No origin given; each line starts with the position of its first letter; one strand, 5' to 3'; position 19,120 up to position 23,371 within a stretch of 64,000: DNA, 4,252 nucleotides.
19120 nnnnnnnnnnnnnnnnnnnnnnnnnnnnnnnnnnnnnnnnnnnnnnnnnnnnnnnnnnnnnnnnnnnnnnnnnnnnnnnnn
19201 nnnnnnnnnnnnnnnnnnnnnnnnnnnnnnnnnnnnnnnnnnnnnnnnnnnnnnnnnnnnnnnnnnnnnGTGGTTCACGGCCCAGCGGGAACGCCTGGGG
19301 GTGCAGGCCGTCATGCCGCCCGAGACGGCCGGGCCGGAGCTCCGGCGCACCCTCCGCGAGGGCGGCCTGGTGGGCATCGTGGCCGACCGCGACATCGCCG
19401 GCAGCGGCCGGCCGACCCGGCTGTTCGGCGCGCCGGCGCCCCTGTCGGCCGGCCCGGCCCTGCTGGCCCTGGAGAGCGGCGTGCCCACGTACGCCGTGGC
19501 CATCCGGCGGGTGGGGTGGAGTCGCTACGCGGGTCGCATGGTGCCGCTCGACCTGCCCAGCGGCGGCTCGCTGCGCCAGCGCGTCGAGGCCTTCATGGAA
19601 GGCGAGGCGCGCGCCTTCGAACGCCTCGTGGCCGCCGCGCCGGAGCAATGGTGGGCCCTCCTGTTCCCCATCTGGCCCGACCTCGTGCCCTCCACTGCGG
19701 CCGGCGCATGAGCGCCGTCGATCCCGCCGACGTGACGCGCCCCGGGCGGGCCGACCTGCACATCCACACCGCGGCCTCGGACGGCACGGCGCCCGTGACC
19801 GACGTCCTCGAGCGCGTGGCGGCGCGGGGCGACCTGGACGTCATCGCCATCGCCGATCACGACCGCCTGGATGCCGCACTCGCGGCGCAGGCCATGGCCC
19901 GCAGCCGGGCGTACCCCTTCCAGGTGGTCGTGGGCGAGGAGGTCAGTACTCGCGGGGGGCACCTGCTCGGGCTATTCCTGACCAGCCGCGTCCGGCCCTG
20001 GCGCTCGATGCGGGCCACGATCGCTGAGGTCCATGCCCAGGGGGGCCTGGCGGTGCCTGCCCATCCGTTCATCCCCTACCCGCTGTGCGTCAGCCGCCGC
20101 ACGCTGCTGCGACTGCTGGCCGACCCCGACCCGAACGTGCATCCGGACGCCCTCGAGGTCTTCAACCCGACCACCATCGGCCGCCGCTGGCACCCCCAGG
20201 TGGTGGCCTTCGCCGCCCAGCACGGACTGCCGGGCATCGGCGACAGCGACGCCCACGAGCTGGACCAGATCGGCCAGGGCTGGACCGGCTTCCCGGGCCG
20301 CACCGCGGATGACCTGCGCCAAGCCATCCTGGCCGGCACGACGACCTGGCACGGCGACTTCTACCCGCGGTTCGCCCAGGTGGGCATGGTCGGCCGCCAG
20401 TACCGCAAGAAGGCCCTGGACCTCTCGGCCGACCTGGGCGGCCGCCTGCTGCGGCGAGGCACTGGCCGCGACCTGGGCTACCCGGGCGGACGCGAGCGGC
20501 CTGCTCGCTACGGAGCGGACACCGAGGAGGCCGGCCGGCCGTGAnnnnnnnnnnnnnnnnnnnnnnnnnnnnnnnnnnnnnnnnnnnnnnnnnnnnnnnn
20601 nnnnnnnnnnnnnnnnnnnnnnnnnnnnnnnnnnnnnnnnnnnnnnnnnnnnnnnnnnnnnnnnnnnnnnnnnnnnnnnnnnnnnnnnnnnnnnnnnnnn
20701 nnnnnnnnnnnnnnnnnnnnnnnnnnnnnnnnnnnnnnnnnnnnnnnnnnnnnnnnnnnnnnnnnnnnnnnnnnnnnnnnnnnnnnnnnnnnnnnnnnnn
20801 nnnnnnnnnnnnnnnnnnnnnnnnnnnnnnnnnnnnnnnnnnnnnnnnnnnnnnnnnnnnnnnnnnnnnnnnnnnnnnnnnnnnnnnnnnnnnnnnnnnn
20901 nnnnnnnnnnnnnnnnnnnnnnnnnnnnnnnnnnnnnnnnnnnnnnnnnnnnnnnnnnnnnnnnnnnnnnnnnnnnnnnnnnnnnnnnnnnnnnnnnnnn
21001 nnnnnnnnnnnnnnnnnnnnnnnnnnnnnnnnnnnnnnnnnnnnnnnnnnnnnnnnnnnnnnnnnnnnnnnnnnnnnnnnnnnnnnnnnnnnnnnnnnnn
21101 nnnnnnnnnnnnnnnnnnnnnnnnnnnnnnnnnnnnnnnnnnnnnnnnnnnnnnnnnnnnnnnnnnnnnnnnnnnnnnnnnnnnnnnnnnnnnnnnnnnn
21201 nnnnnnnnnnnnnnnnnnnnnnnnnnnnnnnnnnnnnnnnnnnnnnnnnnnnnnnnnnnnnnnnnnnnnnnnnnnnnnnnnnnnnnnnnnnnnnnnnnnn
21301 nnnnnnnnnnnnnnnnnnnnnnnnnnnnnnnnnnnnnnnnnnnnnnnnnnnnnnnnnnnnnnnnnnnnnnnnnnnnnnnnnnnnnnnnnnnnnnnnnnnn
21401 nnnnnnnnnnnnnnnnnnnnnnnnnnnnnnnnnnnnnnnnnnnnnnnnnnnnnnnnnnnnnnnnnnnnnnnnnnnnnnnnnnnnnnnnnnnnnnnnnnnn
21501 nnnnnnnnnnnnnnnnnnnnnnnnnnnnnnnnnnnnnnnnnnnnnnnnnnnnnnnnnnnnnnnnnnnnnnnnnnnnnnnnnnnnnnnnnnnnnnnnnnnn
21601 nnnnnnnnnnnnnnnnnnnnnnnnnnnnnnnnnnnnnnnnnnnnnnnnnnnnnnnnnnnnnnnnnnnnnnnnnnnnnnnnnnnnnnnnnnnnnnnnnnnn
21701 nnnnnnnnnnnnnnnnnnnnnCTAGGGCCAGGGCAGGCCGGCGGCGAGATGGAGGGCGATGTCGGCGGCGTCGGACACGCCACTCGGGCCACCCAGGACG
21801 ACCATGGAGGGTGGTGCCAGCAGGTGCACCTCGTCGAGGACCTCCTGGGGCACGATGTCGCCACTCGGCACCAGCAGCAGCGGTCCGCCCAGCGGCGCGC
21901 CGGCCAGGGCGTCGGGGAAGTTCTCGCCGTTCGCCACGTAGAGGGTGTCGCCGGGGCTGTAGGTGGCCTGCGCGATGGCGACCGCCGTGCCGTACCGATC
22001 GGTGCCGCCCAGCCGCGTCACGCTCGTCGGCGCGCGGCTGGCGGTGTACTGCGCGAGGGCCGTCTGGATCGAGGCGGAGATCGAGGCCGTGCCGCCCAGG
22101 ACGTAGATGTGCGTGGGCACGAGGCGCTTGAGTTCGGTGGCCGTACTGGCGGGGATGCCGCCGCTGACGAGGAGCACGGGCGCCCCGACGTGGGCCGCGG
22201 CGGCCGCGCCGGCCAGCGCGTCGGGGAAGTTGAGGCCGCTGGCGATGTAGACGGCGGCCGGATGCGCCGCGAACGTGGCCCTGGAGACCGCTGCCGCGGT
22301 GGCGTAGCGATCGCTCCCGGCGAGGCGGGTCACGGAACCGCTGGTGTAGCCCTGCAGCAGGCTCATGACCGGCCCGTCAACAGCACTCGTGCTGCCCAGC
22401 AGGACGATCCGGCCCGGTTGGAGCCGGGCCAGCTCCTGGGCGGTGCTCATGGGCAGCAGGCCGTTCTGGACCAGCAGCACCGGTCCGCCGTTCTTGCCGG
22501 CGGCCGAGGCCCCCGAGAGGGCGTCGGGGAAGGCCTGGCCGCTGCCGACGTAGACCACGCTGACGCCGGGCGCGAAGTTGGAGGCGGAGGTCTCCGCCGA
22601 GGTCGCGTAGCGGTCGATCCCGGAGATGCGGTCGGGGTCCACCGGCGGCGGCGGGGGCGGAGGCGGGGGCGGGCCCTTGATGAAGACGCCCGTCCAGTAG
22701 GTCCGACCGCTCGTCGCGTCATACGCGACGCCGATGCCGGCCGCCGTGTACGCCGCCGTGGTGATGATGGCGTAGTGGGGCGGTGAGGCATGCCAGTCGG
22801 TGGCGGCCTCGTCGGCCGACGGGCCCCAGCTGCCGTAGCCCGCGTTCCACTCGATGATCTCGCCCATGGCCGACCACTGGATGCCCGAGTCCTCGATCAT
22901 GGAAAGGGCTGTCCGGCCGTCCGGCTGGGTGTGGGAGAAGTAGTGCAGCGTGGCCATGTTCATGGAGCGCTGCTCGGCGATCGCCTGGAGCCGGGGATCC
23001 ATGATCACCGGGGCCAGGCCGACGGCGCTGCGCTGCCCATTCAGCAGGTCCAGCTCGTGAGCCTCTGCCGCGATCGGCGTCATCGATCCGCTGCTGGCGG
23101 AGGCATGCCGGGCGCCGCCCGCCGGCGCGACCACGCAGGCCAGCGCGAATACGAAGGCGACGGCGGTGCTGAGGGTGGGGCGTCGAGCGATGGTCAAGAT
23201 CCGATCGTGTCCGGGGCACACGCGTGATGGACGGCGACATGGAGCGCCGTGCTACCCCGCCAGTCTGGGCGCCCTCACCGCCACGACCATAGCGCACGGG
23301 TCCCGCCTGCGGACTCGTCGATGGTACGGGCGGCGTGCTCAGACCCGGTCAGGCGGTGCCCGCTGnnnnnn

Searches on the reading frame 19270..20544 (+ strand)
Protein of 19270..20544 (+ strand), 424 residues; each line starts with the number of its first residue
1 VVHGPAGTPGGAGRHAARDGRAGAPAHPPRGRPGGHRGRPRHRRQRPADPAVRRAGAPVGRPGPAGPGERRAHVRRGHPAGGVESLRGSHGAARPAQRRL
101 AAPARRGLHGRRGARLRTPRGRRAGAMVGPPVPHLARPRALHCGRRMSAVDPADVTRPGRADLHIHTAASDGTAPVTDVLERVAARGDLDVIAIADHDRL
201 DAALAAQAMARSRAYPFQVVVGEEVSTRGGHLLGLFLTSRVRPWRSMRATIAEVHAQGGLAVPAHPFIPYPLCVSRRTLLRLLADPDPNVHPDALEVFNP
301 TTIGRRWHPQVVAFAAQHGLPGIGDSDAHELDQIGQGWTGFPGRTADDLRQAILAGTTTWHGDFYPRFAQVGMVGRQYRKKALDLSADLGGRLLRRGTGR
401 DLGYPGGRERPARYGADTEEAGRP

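Call 33: search_protein_families(library=pfam, proteins=[window:19270-20544:+], max_evalue=0.001)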
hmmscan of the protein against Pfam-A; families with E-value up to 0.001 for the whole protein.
window:19270-20544:+ (424 aa): 2 families
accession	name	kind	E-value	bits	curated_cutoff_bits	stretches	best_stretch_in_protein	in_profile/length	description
PF13263.12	PHP_C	-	3.9e-14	52.4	21.3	1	307-358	3-56/56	PHP-associated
PF02811.25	PHP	-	1.4e-05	26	26.4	1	162-227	1-65/164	PHP domain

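Call 39: search_protein_families(library=ncbifam, proteins=[window:19270-20544:+], max_evalue=0.01)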
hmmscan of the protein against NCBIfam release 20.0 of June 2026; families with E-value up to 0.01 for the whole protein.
window:19270-20544:+ (424 aa): 7 families
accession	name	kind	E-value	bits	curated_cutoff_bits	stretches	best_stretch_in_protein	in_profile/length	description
NF038032.1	CehA_McbA_metalo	domain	1.4e-20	74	80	1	160-333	4-183/315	CehA/McbA family metallohydrolase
NF047791.1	RNaseRnm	equivalog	7.6e-16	58.2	375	2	161-228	3-69/275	RNase RNM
NF041577.1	nside_bi_sphtase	equivalog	2e-10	40.3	400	1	161-227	4-67/276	3',5'-nucleoside bisphosphate phosphatase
NF041661.1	Cycl_ph_dihydrol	equivalog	1e-05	25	500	1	162-227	1-63/259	phosphoribosyl 1,2-cyclic phosphate 1,2-diphosphodiesterase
NF005928.0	PRK07945.1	equivalog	0.00019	20.9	250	1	153-201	92-140/337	PHP domain-containing protein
NF045780.1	TrlF_fam_ATP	equivalog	0.00022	20.1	350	1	160-237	7-97/944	TrlF family AAA-like ATPase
NF006375.0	PRK08609.1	equivalog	0.00042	19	426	1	160-199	336-374/571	DNA polymerase/3'-5' exonuclease PolX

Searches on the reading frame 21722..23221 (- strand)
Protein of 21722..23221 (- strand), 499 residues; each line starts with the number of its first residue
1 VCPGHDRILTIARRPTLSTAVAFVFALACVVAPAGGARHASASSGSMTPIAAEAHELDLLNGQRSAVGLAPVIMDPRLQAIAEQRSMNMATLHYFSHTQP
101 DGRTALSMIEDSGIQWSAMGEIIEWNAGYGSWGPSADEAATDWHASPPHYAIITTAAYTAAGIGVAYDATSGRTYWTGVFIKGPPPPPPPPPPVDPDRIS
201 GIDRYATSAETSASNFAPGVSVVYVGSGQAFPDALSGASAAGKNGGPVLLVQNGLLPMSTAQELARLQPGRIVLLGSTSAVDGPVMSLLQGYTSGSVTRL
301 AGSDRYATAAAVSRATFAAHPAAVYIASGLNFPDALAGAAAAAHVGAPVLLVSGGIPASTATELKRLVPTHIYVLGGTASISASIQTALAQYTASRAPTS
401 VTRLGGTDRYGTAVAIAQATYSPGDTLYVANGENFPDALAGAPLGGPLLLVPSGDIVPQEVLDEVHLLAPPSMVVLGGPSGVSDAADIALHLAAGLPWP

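Call 8: search_protein_families(library=pfam, proteins=[window:21722-23221:-], max_evalue=0.01)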
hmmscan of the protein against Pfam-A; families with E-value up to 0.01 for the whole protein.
window:21722-23221:- (499 aa): 2 families
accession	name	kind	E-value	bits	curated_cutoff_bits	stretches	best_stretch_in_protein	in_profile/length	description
PF04122.17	CW_binding_2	-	6.2e-53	177.7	24.9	3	299-385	1-72/73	Cell wall binding domain 2 (CWB2)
PF00188.32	CAP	-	1.9e-13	51.7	21.1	1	57-180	1-117/117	Cysteine-rich secretory protein family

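Call 39: search_protein_families(library=ncbifam, proteins=[window:21722-23221:-], max_evalue=0.01)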
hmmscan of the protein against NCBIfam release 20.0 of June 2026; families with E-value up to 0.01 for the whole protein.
window:21722-23221:- (499 aa): 3 families
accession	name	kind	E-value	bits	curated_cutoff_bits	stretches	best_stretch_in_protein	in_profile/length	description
TIGR02909.1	spore_YkwD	subfamily_domain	3.1e-16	59.5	171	1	52-182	4-127/127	uncharacterized protein, YkwD family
NF033435.1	S-layer_Clost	equivalog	4.3e-12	45.7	650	2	371-458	478-557/728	S-layer protein SlpA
NF052539.1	DivAsocLipDalA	equivalog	1.1e-06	28.6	200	1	54-178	49-166/169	divisome-associated lipoprotein DalA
